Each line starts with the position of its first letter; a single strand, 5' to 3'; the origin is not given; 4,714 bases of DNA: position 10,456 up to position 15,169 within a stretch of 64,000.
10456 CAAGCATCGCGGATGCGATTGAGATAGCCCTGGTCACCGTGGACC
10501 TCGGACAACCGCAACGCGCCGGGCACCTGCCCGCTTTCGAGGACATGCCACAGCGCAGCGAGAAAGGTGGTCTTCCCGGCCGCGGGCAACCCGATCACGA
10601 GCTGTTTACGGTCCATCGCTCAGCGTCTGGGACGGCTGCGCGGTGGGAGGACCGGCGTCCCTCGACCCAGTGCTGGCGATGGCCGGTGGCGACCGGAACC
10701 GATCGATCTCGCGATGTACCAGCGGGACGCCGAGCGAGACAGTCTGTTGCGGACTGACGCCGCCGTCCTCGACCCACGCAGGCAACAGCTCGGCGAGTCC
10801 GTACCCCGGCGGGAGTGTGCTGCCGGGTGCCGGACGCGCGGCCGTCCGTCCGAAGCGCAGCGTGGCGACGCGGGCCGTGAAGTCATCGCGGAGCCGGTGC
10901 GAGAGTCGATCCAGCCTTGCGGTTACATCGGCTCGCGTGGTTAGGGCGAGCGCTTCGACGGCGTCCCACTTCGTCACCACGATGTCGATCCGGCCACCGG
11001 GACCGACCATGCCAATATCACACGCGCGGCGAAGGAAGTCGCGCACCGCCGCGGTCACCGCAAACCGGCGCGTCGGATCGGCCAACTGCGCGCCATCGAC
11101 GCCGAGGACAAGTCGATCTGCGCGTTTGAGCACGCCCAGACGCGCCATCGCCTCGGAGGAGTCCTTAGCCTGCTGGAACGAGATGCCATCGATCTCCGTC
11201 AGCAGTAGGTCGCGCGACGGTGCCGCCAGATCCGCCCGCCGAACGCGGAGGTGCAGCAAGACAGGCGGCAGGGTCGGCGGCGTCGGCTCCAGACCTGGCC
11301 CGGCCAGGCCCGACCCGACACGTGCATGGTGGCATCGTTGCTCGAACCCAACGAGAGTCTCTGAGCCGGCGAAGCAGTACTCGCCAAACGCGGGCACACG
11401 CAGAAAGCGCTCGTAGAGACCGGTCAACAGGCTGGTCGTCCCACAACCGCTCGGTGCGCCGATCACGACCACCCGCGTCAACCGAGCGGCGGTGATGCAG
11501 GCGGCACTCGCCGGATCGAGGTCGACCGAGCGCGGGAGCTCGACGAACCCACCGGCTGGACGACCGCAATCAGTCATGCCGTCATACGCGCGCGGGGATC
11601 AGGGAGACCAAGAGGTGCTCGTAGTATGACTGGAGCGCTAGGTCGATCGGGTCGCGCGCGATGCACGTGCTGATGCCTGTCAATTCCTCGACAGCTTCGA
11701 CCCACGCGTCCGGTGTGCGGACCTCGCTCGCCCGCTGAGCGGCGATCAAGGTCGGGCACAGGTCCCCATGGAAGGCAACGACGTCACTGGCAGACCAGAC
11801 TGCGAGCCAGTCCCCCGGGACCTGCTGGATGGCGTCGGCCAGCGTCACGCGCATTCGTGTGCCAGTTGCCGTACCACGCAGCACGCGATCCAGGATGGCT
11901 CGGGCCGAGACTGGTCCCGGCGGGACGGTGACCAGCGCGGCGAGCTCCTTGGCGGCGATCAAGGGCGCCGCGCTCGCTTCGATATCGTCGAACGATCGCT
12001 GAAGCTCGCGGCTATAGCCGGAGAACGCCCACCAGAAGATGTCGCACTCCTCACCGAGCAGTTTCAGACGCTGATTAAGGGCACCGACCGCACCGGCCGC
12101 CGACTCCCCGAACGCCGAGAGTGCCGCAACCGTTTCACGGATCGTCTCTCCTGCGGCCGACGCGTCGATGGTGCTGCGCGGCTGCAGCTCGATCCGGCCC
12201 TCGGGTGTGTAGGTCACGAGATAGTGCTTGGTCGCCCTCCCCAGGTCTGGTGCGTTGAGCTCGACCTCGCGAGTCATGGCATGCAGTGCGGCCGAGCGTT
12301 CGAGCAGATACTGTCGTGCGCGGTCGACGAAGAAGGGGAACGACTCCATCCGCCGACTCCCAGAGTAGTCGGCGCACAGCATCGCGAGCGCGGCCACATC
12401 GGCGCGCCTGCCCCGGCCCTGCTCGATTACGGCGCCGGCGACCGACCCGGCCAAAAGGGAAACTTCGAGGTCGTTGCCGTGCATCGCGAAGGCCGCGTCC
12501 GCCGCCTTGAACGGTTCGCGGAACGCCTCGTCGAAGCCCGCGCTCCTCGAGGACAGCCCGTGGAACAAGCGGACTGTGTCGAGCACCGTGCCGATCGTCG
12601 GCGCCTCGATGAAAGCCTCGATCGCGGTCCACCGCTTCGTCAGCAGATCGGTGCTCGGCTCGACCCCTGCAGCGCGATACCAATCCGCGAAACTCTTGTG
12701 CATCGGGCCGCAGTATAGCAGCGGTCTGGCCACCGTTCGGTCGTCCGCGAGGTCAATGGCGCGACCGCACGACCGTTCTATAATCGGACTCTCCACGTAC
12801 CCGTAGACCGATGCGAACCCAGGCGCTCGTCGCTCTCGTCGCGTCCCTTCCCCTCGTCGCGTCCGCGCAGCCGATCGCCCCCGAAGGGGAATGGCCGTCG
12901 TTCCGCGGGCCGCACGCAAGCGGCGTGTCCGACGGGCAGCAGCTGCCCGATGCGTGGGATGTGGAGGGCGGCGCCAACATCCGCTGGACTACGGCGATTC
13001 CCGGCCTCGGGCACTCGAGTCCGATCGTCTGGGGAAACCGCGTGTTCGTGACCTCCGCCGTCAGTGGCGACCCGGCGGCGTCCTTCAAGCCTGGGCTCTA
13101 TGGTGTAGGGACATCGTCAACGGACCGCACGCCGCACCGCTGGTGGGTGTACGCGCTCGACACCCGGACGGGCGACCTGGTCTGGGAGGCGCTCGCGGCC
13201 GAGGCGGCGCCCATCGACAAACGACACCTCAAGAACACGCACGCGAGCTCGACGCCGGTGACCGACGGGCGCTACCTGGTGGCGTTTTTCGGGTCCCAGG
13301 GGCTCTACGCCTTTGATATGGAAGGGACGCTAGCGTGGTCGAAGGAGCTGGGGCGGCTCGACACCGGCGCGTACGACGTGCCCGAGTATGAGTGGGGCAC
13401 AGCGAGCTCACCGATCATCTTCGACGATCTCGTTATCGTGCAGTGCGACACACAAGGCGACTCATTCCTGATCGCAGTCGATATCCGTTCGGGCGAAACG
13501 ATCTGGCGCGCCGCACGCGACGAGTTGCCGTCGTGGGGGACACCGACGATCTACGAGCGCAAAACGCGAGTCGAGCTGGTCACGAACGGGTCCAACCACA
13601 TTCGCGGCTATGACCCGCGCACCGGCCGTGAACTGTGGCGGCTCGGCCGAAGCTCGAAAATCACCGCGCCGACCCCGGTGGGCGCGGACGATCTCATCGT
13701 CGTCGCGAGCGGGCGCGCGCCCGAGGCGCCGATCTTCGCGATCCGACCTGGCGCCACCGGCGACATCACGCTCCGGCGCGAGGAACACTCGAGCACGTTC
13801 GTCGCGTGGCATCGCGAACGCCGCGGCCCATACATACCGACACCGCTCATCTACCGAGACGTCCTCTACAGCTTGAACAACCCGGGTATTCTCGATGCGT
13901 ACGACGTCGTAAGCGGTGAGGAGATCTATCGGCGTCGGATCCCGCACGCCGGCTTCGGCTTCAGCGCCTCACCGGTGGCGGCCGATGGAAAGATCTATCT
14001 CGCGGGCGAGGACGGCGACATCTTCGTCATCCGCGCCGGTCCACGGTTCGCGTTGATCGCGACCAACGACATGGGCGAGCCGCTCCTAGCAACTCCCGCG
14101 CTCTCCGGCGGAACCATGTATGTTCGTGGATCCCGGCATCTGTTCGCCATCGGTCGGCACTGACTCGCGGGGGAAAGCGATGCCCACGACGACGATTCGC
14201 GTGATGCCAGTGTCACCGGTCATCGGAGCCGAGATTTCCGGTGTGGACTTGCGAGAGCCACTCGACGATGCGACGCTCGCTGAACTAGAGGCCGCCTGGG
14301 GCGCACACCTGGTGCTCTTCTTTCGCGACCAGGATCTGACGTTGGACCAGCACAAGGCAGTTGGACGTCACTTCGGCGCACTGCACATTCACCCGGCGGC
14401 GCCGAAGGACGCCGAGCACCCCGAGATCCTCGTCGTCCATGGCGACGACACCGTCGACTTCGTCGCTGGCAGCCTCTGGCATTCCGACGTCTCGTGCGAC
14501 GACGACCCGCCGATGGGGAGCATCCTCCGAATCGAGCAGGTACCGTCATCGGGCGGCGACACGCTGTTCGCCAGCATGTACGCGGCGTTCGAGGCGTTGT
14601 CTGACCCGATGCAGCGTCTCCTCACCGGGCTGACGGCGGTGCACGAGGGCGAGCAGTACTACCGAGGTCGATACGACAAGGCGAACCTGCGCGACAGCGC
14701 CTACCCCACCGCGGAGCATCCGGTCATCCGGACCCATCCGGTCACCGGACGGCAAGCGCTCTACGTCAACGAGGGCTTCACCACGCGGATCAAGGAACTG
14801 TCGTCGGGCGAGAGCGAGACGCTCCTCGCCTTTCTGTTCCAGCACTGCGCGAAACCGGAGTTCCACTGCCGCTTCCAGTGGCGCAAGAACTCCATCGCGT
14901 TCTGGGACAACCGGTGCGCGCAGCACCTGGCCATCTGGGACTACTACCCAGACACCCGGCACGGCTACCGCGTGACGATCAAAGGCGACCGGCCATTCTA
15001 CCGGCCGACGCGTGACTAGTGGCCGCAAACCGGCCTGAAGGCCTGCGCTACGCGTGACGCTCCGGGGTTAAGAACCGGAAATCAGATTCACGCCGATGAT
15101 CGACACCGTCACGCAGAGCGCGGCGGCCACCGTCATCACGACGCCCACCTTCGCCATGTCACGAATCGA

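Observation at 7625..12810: Four-gene GASH / double-GTPase / GAP1 operon: a predicted but, to my knowledge, experimentally uncharacterised GTPase-centred conflict (defence-like) system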

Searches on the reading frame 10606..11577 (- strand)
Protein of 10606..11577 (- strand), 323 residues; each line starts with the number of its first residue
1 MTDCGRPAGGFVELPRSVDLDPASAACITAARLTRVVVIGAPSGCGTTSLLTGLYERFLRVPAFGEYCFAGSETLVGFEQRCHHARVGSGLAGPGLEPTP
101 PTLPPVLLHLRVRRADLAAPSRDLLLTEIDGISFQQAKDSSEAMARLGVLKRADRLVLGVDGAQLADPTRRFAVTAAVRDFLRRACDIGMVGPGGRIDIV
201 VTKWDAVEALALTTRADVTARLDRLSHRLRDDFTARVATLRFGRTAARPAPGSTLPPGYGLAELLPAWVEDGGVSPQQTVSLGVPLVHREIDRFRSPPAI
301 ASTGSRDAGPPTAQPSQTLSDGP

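Call 3: search_protein_families(library=pfam, proteins=[window:10606-11577:-], max_evalue=0.01)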
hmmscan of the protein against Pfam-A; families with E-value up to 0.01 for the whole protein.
window:10606-11577:- (323 aa): 1 family
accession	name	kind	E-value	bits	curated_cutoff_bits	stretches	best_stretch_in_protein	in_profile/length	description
PF19993.5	DO-GTPase2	-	1.3e-33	117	27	1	36-268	3-225/226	Double-GTPase 2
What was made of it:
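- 10606..11577 (-): DO-GTPase2, 323 aa, predicted pseudo-GTPase. Pfam PF19993, E 1.3e-33 (call 3).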

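Call 4: search_protein_families(library=padloc, proteins=[window:10606-11577:-], max_evalue=0.01)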
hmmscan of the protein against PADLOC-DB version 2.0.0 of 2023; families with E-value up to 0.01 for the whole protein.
window:10606-11577:- (323 aa): 0 families

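Call 5: search_protein_families(library=ncbifam, proteins=[window:10606-11577:-], max_evalue=0.01)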
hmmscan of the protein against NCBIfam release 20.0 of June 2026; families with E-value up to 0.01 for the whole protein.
window:10606-11577:- (323 aa): 0 families

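Call 46: search_solved_structures(query=window:10606-11577:-, max_evalue=10)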
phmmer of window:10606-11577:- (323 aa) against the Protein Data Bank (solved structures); distinct sequences matched with E-value up to 10: 0.

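Call 62: search_protein_families(library=phrogs, proteins=[window:10606-11577:-], max_evalue=0.01)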
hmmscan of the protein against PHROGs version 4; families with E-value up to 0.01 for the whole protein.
window:10606-11577:- (323 aa): 0 families

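Call 64: find_homologous_proteins(query=window:10606-11577:-, max_evalue=1e-20)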
Query window:10606-11577:- (323 aa): 12 proteins with E <= 1e-20 among 8000 candidates.
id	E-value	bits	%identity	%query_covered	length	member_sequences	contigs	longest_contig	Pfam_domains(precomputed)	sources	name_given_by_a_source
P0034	4.2e-208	708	100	100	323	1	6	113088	PF19993.6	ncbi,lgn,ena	-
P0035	2.1e-166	571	83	100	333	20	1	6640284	PF19993.6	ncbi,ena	-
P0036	3.0e-117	410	66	91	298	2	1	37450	PF19993.6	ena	-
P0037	6.4e-102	359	59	91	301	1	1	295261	PF19993.6,PF13191.13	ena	-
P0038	3.2e-100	354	58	95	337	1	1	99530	PF19993.6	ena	-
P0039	9.1e-74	267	48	88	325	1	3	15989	PF19975.6,PF19993.6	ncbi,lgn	-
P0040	2.0e-70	256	68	57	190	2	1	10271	PF19993.6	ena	-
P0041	5.5e-67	244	49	90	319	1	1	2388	PF19993.6,PF13191.13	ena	-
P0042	2.8e-66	242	45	89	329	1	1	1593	PF19975.6,PF19993.6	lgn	-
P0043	3.7e-63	232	46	87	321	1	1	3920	PF19993.6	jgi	jgi:hypothetical protein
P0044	2.7e-36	144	36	77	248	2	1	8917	PF19993.6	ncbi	-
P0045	3.5e-24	104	34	86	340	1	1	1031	PF19993.6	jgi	-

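Call 65: find_encoding_contigs(protein=P0034, flank=3000, max_places=8)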
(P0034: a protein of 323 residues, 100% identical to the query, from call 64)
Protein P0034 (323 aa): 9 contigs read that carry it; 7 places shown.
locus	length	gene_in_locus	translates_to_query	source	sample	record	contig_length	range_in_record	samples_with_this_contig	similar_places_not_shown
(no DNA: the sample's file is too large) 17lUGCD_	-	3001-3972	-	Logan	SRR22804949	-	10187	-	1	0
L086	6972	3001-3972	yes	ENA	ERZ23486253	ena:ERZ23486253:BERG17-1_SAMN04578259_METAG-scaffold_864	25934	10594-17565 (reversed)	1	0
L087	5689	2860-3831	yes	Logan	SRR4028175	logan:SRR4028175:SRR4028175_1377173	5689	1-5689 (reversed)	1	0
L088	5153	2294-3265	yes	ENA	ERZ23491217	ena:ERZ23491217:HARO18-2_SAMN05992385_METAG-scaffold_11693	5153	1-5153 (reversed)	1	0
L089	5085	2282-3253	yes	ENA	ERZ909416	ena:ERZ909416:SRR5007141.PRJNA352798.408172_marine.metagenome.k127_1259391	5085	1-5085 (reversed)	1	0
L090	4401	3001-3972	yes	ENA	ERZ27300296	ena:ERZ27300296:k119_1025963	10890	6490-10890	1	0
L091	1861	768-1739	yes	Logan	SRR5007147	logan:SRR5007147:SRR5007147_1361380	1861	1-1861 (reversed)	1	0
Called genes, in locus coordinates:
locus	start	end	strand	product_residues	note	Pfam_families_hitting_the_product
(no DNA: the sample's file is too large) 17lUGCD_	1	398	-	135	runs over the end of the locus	?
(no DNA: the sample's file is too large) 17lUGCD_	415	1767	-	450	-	PF01011:PQQ (faint), PF13360:PQQ_2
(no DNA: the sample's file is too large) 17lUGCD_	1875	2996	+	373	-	PF19994:GASH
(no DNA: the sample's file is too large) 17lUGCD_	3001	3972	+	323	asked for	PF19993:DO-GTPase2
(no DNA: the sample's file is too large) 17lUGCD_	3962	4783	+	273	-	PF19975:DO-GTPase1, PF19993:DO-GTPase2 (weak)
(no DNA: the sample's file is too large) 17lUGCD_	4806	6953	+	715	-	PF20012:GAP1-N1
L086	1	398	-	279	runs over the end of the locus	PF02668:TauD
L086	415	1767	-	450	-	PF01011:PQQ (faint), PF13360:PQQ_2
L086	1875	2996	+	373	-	PF19994:GASH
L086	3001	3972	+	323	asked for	PF19993:DO-GTPase2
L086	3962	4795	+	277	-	-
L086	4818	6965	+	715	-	PF20012:GAP1-N1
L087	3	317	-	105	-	?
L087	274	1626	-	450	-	PF01011:PQQ (faint), PF13360:PQQ_2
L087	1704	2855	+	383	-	PF19994:GASH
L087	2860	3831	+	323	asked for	PF19993:DO-GTPase2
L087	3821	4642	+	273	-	PF19975:DO-GTPase1, PF19993:DO-GTPase2 (weak)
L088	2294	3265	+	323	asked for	PF19993:DO-GTPase2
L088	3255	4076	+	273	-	PF19975:DO-GTPase1, PF19993:DO-GTPase2 (weak)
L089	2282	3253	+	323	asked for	PF19993:DO-GTPase2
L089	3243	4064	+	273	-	PF19975:DO-GTPase1, PF19993:DO-GTPase2 (weak)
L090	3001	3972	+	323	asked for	PF19993:DO-GTPase2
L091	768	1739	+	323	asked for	PF19993:DO-GTPase2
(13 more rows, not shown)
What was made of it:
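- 11437..11439 (-): DO-GTPase2 codon 47: ACG (Thr) where all relatives have Lys (Walker A GKT/S). The exact protein occurs on 9 contigs from at least 6 independent samples, so the change is a real allele (call 65).
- K47T is a real allele, on 9 contigs from at least 6 samples (call 65).
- Tried and rejected: The exact protein is found in at least 6 independent samples (call 65).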

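Call 67: find_encoding_contigs(protein=P0039, flank=8000, max_places=2)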
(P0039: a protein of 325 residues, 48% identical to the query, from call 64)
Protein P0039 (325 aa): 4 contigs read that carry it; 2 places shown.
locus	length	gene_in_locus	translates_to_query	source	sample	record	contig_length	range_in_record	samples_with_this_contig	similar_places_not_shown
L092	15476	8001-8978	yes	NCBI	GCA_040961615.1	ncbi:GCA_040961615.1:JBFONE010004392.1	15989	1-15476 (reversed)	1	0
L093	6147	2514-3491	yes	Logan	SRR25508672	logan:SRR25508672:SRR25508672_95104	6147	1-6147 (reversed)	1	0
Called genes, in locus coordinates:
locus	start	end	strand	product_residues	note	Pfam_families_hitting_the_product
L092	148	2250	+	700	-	PF13289:SIR2_2 (weak)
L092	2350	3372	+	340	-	PF01548:DEDD_Tnp_IS110, PF02371:Transposase_20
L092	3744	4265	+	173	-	-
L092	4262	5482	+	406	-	PF00665:rve, PF13683:rve_3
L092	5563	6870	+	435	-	PF00149:Metallophos, PF12850:Metallophos_2 (faint), PF19976:GAAD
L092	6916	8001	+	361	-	PF19994:GASH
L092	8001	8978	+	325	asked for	PF19975:DO-GTPase1 (weak), PF19993:DO-GTPase2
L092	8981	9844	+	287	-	PF19975:DO-GTPase1, PF19993:DO-GTPase2 (weak)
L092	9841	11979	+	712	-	PF20012:GAP1-N1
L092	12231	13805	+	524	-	PF04607:RelA_SpoT (weak)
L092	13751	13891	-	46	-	-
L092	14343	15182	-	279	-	PF00528:BPD_transp_1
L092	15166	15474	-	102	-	?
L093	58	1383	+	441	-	PF00149:Metallophos, PF12850:Metallophos_2 (faint), PF19976:GAAD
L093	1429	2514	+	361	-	PF19994:GASH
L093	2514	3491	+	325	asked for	PF19975:DO-GTPase1 (weak), PF19993:DO-GTPase2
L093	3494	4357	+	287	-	PF19975:DO-GTPase1, PF19993:DO-GTPase2 (weak)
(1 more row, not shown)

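Call 68: find_encoding_contigs(protein=P0037, flank=8000, max_places=1)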
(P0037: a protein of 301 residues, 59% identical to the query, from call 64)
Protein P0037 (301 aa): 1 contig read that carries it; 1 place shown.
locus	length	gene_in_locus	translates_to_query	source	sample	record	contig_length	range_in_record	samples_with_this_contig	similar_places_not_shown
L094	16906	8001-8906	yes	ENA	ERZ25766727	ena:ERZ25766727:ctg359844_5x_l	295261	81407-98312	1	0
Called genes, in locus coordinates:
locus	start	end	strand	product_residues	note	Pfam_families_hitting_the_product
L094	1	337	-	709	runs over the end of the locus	PF13089:PP_kinase_N, PF02503:PP_kinase, PF17941:PP_kinase_C_1, PF13091:PLDc_2 (weak), PF13090:PP_kinase_C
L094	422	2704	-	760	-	PF00324:AA_permease, PF03522:SLC12 (weak)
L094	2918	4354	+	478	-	PF00939:Na_sulph_symp, PF03600:CitMHS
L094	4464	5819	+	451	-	PF05598:DUF772, PF01609:DDE_Tnp_1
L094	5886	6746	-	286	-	PF02668:TauD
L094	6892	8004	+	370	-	PF19994:GASH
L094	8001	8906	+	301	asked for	PF13191:AAA_16 (weak), PF19993:DO-GTPase2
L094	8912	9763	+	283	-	PF19975:DO-GTPase1, PF19993:DO-GTPase2 (weak)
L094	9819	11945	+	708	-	PF20012:GAP1-N1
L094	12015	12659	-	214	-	PF09360:zf-CDGSH, PF06902:Fer4_19, PF09360:zf-CDGSH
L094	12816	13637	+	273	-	PF09995:MPAB_Lcp_cat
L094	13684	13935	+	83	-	-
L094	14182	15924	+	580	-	PF00140:Sigma70_r1_2, PF04542:Sigma70_r2, PF04539:Sigma70_r3, PF04545:Sigma70_r4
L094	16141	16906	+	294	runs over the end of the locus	PF02739:5_3_exonuc_N, PF01367:5_3_exonuc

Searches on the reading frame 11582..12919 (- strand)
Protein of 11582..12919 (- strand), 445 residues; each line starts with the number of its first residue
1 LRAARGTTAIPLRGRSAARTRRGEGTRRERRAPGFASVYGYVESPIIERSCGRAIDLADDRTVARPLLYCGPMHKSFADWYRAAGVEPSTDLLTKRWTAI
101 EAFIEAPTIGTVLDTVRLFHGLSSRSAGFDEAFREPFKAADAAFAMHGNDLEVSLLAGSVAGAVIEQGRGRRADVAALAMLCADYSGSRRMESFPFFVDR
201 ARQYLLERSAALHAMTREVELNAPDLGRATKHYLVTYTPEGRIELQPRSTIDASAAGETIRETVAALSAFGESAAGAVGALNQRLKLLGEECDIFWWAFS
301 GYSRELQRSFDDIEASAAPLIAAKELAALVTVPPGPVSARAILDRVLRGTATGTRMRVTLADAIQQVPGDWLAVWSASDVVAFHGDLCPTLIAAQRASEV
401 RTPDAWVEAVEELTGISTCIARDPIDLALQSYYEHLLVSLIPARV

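Call 3: search_protein_families(library=pfam, proteins=[window:11582-12703:-], max_evalue=0.01)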
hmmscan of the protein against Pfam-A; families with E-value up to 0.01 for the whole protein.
window:11582-12703:- (373 aa): 1 family
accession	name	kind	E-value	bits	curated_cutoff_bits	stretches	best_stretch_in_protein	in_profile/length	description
PF19994.4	GASH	-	1.5e-27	97.3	27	1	3-367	2-397/398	GTPase-associated system helical domain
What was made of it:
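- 11582..12703 (-): GASH (GTPase-associated system helical protein), 373 aa. Pfam PF19994, E 1.5e-27, covering residues 3-367 (call 3).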

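Call 4: search_protein_families(library=padloc, proteins=[window:11582-12703:-], max_evalue=0.01)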
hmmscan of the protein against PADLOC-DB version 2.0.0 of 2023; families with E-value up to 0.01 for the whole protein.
window:11582-12703:- (373 aa): 0 families

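Call 5: search_protein_families(library=ncbifam, proteins=[window:11582-12703:-], max_evalue=0.01)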
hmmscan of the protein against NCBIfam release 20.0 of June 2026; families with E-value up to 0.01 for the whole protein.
window:11582-12703:- (373 aa): 0 families

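Call 14: search_protein_families(library=pfam, proteins=[window:11582-12919:-], max_evalue=10)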
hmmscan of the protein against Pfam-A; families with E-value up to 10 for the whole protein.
window:11582-12919:- (445 aa): 1 family
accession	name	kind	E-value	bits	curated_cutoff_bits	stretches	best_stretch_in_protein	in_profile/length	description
PF19994.4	GASH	-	3.2e-27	96.2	27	1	75-439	2-397/398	GTPase-associated system helical domain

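Call 61: search_solved_structures(query=A5, max_evalue=10)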
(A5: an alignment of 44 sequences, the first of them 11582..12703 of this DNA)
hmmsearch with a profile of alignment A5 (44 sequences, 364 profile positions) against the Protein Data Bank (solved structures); distinct sequences matched with E-value up to 10: 38.
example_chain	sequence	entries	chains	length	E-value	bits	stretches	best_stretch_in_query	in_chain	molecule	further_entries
2gts_A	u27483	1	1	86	0.014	17.9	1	173-212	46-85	hypothetical protein HP0062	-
3fx7_A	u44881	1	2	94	0.019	17.5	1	173-212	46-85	Putative uncharacterized protein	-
5e0o_A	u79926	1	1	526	0.031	16.8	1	151-219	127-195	Trehalose-phosphatase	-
4ofz_A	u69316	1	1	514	0.033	16.7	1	151-218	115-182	Trehalose-phosphatase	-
6eup_A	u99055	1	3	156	0.063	15.8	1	85-208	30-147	Adhesin A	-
6eun_A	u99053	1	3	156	0.16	14.5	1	85-208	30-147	Adhesin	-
6h9l_A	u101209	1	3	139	0.27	13.7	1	130-206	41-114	Uncharacterized protein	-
2hps_A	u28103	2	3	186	0.3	13.5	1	17-98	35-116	coelenterazine-binding protein with bound coelenterazine | Coelenterazine-binding protein ca-bound apo form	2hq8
9y42_G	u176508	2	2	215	0.34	13.4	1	4-56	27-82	60S ribosomal protein L7a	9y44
6gz3_AG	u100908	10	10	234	0.35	13.3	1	4-56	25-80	ribosomal protein eL8 | 60S ribosomal protein L7a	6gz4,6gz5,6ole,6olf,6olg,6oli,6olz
9h4n_B1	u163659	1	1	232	0.36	13.3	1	4-56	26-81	Large ribosomal subunit protein eL8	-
6swa_G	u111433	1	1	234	0.36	13.3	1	4-56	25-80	60S ribosomal protein L7a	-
8g5z_LG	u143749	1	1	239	0.36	13.3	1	4-56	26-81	60S ribosomal protein L7a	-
6qzp_LG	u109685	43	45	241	0.37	13.3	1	4-56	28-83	60S ribosomal protein L7a | 60S RIBOSOMAL PROTEIN EL8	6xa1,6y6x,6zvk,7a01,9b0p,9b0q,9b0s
9y49_CG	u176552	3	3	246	0.38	13.2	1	4-56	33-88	60S ribosomal protein L7a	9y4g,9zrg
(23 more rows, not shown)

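Call 62: search_protein_families(library=phrogs, proteins=[window:11582-12703:-], max_evalue=0.01)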
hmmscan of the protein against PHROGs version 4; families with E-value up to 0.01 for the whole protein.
window:11582-12703:- (373 aa): 0 families

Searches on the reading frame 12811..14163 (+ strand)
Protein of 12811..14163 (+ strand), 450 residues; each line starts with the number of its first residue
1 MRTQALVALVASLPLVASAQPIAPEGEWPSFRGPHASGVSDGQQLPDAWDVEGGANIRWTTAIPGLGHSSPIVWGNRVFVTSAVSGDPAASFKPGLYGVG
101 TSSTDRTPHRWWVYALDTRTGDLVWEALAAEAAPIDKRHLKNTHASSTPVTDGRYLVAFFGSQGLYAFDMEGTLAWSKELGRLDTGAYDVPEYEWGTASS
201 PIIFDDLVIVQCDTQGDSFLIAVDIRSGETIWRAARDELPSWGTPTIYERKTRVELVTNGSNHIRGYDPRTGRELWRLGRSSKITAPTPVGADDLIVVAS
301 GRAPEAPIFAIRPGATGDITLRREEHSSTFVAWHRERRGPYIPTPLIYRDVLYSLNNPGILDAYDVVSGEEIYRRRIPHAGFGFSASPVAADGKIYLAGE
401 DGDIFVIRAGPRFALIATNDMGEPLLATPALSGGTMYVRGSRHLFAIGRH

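Call 13: search_protein_families(library=pfam, proteins=[window:12811-14163:+], max_evalue=0.001)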
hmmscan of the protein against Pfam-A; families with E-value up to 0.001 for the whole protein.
window:12811-14163:+ (450 aa): 3 families
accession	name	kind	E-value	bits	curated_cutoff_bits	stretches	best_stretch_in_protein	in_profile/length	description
PF13360.13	PQQ_2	-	4.8e-22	79.2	27.6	2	112-238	4-102/233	Outer membrane protein assembly factor BamB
PF01011.28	PQQ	-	2.5e-08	33.6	26.7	0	165-251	499-590/595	Glucose/ethanol/alcohol dehydrogenase, beta-propeller domain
PF13570.13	Beta-prop_ACSF4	-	1.8e-06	28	133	0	113-297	73-230/329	Beta-alanine-activating enzyme, beta-propeller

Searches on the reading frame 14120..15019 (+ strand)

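Call 13: search_protein_families(library=pfam, proteins=[window:14120-15019:+], max_evalue=0.001)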
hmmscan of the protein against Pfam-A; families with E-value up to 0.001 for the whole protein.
window:14120-15019:+ (299 aa): 1 family
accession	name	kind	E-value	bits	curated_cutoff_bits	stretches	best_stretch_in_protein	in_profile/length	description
PF02668.22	TauD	-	1.9e-70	238.3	27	1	30-286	4-267/267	Taurine catabolism dioxygenase TauD, TfdA family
